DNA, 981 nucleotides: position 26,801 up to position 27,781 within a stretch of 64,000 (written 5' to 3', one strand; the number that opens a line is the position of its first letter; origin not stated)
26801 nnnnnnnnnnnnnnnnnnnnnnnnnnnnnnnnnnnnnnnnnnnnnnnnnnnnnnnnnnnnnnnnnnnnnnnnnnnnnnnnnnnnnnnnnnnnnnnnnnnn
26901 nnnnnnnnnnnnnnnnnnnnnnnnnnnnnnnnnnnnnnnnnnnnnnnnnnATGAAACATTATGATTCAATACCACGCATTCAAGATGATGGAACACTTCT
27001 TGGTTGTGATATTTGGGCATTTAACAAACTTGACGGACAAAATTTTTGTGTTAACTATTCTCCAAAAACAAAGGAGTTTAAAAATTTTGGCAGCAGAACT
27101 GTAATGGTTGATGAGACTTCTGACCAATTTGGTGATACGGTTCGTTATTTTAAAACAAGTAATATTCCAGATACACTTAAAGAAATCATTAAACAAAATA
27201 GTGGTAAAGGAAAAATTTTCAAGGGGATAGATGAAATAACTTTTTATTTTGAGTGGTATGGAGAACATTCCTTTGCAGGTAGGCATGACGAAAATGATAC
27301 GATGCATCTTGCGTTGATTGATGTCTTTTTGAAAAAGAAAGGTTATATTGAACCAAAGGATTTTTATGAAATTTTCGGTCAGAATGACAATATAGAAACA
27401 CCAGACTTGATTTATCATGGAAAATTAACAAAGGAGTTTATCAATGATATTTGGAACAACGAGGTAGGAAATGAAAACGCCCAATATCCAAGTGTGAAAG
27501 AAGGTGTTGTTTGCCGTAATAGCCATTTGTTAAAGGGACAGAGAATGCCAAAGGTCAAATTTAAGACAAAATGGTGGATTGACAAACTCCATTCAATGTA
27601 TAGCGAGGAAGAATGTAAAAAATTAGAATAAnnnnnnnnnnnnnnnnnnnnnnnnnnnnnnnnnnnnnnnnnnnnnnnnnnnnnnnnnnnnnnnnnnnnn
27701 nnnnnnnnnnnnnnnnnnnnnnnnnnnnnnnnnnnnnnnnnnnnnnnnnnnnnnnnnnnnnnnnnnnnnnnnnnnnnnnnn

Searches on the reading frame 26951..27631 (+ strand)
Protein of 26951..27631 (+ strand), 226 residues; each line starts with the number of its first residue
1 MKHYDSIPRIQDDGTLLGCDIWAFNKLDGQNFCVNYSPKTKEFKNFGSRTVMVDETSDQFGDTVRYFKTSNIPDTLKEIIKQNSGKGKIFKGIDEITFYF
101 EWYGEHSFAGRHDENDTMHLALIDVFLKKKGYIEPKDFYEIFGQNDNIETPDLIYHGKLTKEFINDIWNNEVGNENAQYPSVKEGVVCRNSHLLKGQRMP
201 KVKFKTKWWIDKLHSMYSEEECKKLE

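Call 40: search_protein_families(library=pfam, proteins=[window:26951-27631:+], max_evalue=0.001)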
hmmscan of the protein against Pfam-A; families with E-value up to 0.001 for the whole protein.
window:26951-27631:+ (226 aa): 1 family
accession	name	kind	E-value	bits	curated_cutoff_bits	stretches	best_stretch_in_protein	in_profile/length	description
PF09414.15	RNA_ligase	-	3.3e-07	31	27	1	21-194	3-161/171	RNA ligase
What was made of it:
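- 26951..27631 (+): Second, short RNA-ligase-family protein (226 aa). Pfam PF09414, 31 bits against a cut-off of 27 (call 40).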

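Call 66: search_protein_families(library=ncbifam, proteins=[window:26951-27631:+], max_evalue=0.01)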
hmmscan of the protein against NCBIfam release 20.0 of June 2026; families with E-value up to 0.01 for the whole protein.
window:26951-27631:+ (226 aa): 0 families
